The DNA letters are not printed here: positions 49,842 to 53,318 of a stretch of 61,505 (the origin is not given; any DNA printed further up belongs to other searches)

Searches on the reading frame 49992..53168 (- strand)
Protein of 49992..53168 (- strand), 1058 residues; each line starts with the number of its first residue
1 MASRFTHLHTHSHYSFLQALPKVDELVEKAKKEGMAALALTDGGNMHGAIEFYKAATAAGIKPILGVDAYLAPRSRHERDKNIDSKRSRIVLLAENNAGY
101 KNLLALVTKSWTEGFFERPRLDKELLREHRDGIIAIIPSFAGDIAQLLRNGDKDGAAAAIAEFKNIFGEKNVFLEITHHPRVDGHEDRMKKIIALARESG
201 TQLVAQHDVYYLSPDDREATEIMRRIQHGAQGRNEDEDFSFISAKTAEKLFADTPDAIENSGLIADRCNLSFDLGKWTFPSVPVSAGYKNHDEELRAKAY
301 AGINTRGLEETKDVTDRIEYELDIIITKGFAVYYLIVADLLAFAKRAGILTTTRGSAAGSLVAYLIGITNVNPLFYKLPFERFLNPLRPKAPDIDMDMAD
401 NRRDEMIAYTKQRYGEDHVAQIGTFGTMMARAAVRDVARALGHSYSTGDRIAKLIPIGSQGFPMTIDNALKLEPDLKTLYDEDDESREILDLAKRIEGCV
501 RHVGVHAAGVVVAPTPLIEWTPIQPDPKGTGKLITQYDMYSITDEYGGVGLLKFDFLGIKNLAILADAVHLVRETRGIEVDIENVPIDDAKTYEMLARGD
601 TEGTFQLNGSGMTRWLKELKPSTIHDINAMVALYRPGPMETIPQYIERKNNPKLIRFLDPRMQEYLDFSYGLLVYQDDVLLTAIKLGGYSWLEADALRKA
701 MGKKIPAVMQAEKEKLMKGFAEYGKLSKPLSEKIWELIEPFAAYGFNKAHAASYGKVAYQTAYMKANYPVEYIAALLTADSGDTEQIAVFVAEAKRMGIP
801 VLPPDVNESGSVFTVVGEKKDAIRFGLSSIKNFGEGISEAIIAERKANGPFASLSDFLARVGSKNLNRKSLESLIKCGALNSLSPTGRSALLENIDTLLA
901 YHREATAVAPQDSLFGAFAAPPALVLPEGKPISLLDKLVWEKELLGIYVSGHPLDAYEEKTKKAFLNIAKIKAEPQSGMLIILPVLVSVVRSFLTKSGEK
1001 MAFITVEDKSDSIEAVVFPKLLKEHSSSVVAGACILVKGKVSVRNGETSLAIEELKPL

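Call 75: search_protein_families(library=pfam, proteins=[window:49992-53168:-], max_evalue=0.00001)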
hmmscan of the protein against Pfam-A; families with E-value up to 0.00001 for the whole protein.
window:49992-53168:- (1058 aa): 6 families
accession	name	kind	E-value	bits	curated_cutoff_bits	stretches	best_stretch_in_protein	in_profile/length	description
PF07733.18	DNA_pol3_alpha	-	7.5e-87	291.7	23.9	1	294-558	2-260/260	Bacterial DNA polymerase III alpha NTPase domain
PF02811.25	PHP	-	2.6e-50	171.4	26.4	1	7-179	1-164/164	PHP domain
PF17657.6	DNA_pol3_finger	-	1.3e-47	161.7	22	1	561-722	1-164/166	Bacterial DNA polymerase III alpha subunit finger domain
PF14579.12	HHH_6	-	1.5e-28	99.3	25.6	1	798-886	1-86/90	Helix-hairpin-helix motif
PF01336.31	tRNA_anti-codon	-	1e-12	48.2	27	1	991-1058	11-75/75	OB-fold nucleic acid binding domain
PF15072.12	HROB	-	3.4e-06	27.3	30.8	1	984-1043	4-61/85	Homologous recombination OB-fold protein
